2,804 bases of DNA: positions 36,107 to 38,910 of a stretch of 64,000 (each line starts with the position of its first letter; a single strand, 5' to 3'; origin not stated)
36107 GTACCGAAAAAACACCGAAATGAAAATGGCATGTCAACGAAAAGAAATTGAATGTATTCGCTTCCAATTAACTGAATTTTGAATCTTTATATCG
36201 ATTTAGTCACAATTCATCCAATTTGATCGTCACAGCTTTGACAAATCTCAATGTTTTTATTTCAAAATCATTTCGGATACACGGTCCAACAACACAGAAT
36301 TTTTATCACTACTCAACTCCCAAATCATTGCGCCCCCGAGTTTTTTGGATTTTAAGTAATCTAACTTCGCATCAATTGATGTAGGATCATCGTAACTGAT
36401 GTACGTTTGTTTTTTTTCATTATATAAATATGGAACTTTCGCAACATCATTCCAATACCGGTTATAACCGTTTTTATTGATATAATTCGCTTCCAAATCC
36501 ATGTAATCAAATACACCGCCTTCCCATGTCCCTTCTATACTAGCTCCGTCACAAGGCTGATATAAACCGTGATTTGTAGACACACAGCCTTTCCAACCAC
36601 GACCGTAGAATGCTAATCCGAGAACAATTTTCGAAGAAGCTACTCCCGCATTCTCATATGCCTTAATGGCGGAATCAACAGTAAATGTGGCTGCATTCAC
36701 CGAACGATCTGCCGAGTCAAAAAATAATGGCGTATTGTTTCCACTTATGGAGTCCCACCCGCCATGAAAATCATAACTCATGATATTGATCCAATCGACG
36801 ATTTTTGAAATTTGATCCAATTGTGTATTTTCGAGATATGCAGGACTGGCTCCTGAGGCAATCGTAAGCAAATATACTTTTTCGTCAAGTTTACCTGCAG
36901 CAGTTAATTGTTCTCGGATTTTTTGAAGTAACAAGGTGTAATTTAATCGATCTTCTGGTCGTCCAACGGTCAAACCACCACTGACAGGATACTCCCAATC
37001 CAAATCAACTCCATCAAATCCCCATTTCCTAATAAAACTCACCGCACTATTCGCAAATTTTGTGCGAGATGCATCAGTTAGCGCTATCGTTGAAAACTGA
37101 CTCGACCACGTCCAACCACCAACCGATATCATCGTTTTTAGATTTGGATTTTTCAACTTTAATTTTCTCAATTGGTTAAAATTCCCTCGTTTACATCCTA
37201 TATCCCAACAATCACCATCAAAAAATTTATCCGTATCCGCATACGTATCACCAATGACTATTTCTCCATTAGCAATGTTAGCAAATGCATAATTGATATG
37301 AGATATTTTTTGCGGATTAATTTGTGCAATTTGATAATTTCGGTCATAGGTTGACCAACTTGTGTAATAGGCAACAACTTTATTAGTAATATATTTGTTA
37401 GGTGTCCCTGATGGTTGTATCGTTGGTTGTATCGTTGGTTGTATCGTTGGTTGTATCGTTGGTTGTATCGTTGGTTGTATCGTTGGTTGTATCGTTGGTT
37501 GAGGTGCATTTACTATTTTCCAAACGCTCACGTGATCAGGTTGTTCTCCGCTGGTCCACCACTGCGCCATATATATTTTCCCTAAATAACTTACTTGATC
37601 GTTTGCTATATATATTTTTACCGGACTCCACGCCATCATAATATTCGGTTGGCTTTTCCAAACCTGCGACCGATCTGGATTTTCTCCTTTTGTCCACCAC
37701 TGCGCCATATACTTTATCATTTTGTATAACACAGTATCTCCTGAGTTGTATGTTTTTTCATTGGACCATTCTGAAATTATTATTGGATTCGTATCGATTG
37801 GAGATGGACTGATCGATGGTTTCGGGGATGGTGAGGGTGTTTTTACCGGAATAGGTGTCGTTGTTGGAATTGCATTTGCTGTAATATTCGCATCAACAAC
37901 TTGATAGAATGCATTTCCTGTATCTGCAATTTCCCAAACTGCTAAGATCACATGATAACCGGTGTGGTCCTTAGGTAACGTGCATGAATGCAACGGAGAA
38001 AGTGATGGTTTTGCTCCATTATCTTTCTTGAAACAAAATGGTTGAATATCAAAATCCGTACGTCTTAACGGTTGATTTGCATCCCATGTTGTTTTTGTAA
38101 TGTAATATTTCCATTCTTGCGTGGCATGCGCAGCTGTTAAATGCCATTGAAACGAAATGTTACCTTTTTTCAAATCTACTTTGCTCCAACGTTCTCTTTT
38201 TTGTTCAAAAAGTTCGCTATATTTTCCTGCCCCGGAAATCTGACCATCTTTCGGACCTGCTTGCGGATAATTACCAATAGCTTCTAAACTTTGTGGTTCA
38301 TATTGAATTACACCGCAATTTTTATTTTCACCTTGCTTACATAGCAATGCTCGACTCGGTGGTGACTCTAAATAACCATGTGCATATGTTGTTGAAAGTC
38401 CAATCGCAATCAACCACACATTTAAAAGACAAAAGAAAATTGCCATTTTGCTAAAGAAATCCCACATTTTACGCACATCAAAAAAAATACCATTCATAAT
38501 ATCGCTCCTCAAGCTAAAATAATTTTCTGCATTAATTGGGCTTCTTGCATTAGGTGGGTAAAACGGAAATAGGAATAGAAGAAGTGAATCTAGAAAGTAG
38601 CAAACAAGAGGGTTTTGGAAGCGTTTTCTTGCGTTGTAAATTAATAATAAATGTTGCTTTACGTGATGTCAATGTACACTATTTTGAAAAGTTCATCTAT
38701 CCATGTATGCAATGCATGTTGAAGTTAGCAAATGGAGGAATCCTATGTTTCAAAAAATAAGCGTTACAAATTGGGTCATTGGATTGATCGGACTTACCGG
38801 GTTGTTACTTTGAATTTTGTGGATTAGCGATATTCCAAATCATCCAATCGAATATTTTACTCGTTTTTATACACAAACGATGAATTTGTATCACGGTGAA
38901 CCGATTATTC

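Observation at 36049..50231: Family of four intergenic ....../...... repeat arrays whose terminal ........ unit sits exactly at a -35 position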

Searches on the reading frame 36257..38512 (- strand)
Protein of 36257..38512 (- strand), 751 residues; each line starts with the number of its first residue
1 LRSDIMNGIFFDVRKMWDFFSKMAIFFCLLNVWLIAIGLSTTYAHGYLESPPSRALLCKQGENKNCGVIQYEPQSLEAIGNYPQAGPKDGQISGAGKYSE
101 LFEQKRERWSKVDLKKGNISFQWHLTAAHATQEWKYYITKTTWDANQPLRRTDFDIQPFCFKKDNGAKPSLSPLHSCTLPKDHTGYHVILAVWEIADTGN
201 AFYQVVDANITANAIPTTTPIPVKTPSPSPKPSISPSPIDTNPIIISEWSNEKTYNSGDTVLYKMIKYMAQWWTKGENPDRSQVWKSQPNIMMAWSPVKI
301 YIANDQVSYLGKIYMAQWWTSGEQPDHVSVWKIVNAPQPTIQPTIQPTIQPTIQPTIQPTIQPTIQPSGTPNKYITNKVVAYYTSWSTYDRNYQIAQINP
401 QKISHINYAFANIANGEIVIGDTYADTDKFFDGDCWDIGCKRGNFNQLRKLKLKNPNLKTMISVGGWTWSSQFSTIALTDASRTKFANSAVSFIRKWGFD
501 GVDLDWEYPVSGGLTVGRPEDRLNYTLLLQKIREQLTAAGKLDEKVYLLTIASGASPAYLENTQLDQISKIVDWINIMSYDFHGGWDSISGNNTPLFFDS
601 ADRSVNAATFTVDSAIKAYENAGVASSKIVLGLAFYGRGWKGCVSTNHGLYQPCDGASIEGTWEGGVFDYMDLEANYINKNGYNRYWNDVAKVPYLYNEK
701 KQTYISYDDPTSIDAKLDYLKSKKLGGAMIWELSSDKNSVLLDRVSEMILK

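Call 9: search_protein_families(library=pfam, proteins=[window:36257-38512:-], max_evalue=0.01)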
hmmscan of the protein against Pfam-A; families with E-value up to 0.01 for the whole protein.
window:36257-38512:- (751 aa): 5 families
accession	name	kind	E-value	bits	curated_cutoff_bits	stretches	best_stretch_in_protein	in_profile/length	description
PF00704.34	Glyco_hydro_18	-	1.9e-96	323.9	29.6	1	378-736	1-317/317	Glycosyl hydrolases family 18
PF03067.21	LPMO_10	-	5.1e-43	148.3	23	1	45-207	1-182/183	Lytic polysaccharide mono-oxygenase, cellulose-degrading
PF02839.19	CBM_5_12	-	7.9e-16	58.3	26.2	2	294-332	1-44/44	Carbohydrate-binding module family 5/12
PF04886.17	PT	-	3.5e-07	30.1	26.2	1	338-371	1-34/36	PT disordered repeat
PF14600.11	CBM_5_12_2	-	0.0062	16.8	27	0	303-322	28-47/62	Cellulose-binding domain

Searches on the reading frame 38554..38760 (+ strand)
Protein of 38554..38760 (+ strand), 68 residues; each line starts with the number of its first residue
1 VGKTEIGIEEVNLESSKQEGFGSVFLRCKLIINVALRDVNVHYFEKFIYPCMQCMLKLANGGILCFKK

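Call 55: search_protein_families(library=pfam, proteins=[window:38554-38760:+], max_evalue=0.05)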
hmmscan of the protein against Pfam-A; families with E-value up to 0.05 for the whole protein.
window:38554-38760:+ (68 aa): 0 families
